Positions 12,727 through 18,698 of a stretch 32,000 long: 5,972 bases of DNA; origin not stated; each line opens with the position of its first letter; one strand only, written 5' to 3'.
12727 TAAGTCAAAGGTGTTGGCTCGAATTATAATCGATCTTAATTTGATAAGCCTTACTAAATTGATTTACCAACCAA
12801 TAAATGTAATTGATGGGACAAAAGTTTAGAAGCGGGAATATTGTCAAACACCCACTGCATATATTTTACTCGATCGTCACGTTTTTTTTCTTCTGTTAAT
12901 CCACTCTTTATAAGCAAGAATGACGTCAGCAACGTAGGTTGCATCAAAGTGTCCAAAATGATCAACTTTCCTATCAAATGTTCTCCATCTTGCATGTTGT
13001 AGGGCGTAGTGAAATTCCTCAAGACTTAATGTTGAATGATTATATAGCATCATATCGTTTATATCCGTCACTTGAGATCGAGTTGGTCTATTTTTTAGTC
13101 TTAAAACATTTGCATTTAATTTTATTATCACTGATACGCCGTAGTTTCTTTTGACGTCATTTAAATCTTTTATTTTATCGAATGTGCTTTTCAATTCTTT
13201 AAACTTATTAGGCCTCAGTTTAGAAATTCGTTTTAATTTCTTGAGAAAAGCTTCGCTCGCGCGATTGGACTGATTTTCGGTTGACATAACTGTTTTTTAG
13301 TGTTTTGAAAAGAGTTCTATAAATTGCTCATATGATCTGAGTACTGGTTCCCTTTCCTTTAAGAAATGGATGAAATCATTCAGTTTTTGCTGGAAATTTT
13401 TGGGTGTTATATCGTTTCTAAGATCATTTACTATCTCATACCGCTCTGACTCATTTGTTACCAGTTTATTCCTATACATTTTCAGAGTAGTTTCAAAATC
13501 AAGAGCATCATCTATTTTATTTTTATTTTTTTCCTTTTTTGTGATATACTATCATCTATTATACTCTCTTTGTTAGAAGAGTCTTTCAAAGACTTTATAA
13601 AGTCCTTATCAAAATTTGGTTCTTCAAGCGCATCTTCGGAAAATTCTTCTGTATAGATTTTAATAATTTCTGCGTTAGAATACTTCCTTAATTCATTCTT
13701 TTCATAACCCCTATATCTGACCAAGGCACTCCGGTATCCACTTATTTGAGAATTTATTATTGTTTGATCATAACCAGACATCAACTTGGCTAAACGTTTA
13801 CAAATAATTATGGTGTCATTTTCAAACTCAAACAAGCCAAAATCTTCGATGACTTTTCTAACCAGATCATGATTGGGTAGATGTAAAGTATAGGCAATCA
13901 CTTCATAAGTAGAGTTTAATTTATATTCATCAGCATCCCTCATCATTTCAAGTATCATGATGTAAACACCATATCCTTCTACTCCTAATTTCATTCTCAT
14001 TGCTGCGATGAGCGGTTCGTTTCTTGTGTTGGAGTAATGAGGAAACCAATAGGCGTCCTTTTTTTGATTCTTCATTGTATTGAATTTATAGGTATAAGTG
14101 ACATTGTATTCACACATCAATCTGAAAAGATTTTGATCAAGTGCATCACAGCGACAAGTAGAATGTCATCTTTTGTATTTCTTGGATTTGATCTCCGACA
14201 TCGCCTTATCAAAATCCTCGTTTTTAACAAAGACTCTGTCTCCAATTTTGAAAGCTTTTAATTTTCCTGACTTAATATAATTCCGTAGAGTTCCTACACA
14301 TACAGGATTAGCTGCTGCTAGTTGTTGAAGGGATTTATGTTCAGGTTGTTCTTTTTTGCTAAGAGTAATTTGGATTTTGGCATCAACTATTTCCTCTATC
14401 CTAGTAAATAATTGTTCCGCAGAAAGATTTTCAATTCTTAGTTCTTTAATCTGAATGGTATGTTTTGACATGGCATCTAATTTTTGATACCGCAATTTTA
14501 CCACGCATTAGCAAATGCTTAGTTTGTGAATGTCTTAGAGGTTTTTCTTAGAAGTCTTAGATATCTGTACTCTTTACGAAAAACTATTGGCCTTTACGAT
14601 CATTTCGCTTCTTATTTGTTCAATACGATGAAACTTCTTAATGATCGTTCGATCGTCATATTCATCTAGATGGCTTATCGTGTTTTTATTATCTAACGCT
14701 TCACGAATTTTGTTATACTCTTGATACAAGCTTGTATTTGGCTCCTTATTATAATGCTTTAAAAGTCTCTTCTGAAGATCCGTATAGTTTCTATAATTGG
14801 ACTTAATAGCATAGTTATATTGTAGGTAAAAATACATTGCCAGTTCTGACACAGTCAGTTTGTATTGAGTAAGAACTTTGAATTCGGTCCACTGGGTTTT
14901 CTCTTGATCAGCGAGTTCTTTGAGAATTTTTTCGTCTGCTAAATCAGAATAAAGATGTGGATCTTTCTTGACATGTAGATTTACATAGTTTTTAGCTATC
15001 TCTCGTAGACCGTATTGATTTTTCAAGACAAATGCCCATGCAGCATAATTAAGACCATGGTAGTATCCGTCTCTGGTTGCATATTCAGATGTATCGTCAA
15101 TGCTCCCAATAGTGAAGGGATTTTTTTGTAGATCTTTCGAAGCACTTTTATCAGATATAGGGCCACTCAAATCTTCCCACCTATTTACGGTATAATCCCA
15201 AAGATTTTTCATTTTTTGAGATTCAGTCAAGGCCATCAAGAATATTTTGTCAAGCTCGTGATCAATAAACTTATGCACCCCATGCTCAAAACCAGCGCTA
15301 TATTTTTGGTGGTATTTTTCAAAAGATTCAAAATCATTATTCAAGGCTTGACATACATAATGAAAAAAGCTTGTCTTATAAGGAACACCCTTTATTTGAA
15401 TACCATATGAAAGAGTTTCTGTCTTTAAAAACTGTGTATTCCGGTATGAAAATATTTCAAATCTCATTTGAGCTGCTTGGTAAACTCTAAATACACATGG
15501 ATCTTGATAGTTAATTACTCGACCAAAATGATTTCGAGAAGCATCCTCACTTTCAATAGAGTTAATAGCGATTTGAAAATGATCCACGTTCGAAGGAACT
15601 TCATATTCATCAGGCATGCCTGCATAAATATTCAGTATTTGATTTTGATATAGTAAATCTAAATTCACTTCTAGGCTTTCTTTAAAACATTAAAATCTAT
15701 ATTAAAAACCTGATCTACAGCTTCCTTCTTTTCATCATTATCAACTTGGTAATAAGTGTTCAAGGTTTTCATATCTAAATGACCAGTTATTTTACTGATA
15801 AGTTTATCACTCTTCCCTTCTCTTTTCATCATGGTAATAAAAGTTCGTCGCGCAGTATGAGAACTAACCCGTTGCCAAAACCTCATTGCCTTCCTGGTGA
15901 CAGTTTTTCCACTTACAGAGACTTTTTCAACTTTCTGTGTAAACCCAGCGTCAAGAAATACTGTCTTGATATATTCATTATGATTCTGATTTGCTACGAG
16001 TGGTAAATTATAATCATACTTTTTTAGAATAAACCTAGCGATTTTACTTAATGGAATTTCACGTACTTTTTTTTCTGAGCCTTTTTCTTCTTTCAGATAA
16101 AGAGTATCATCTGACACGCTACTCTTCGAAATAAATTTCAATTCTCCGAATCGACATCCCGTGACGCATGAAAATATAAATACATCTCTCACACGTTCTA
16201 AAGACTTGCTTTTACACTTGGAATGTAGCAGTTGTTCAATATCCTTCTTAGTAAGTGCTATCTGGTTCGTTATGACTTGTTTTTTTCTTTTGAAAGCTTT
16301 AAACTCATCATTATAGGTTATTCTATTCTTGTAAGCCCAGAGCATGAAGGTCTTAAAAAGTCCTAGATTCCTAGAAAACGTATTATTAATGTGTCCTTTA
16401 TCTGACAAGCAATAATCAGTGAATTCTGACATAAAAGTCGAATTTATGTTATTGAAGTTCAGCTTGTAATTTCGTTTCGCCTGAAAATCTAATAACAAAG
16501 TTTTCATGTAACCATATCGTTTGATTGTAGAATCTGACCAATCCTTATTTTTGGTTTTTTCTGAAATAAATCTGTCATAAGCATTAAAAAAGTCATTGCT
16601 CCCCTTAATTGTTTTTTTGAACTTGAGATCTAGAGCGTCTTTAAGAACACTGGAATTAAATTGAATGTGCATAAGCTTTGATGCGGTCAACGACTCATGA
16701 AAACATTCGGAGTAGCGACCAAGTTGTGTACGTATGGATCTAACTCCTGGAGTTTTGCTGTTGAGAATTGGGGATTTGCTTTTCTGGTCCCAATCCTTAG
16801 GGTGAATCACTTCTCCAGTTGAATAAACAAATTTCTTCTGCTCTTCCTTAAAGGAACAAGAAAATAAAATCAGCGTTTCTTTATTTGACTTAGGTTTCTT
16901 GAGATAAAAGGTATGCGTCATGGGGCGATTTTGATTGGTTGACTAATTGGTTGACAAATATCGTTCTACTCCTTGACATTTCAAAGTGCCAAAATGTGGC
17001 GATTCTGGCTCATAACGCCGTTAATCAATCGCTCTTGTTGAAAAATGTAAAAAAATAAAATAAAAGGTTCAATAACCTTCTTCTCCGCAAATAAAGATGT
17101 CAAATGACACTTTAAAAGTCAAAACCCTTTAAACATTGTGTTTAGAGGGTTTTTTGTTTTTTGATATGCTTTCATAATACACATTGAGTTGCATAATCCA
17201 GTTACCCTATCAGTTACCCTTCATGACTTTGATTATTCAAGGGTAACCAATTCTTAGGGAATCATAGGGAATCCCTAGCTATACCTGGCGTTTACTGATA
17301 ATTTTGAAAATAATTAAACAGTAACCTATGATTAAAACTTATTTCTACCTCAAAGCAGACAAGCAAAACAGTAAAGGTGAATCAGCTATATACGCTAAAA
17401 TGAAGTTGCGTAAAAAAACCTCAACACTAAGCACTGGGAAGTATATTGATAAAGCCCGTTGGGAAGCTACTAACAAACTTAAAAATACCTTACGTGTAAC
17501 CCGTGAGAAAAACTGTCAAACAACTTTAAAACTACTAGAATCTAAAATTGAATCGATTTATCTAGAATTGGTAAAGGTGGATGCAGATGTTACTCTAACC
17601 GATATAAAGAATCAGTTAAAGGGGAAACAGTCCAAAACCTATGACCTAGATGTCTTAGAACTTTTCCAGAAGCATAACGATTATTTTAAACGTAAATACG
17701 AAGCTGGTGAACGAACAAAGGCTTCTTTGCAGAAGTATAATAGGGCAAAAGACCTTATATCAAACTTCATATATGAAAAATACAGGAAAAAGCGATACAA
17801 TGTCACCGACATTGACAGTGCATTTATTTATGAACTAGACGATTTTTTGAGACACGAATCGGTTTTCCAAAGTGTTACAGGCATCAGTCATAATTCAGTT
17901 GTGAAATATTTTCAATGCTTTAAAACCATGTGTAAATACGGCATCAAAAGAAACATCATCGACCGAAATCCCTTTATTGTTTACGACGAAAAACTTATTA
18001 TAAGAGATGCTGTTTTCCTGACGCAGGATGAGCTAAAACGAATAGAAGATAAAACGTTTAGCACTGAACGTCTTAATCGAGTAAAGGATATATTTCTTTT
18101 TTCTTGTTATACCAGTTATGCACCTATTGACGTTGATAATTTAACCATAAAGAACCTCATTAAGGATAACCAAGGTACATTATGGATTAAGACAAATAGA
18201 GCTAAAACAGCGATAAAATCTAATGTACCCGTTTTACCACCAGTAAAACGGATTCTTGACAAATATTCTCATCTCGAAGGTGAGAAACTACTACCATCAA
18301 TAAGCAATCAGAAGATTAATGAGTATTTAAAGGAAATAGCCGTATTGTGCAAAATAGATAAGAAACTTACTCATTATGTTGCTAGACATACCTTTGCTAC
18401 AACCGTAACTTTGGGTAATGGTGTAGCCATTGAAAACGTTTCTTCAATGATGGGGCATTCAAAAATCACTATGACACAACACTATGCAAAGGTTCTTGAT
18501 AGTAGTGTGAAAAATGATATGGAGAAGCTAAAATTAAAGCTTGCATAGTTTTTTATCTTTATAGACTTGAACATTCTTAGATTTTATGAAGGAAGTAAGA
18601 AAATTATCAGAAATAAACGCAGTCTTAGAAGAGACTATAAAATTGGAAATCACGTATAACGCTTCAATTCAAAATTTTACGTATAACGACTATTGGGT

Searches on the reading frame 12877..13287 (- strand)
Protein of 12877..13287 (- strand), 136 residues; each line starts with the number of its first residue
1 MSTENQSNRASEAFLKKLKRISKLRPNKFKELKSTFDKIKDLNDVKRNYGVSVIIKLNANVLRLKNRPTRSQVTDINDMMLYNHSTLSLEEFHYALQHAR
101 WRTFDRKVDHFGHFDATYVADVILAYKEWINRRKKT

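Call 17: search_protein_families(library=pfam, proteins=[window:12877-13287:-], max_evalue=0.001)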
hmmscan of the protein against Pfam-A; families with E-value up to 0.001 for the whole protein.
window:12877-13287:- (136 aa): 0 families

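Call 82: search_protein_families(library=pfam, proteins=[window:12877-13287:-], max_evalue=0.1)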
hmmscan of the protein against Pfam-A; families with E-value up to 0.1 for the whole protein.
window:12877-13287:- (136 aa): 1 family
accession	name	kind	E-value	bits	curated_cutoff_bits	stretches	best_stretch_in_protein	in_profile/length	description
PF10525.14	Engrail_1_C_sig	-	0.05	13.2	22.5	1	81-91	17-27/31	Engrailed homeobox C-terminal signature domain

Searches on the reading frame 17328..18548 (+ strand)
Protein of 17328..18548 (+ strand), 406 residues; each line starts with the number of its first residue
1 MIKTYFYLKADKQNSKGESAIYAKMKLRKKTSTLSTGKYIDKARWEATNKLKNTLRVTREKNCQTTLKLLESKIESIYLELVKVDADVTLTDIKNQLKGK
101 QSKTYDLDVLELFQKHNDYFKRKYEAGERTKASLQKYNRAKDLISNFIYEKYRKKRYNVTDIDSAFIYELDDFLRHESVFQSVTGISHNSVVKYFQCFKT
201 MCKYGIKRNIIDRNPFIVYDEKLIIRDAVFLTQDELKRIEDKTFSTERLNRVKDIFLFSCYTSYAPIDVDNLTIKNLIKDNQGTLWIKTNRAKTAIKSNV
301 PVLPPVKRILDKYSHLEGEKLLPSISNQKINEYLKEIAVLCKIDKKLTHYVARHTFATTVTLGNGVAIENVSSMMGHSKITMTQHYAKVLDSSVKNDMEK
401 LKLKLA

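Call 18: search_protein_families(library=pfam, proteins=[window:17328-18548:+], max_evalue=0.001)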
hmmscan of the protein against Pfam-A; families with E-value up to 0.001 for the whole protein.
window:17328-18548:+ (406 aa): 3 families
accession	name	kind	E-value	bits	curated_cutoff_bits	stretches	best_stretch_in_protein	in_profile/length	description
PF13102.12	Phage_int_SAM_5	-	2.2e-12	47.6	22.3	1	109-216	2-93/98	Phage integrase SAM-like domain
PF00589.27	Phage_integrase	-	8.3e-12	45.6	27.1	1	230-391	2-170/172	Phage integrase family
PF17293.8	Arm-DNA-bind_5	-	1.9e-06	28.7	22.6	1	6-94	1-87/87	Arm DNA-binding domain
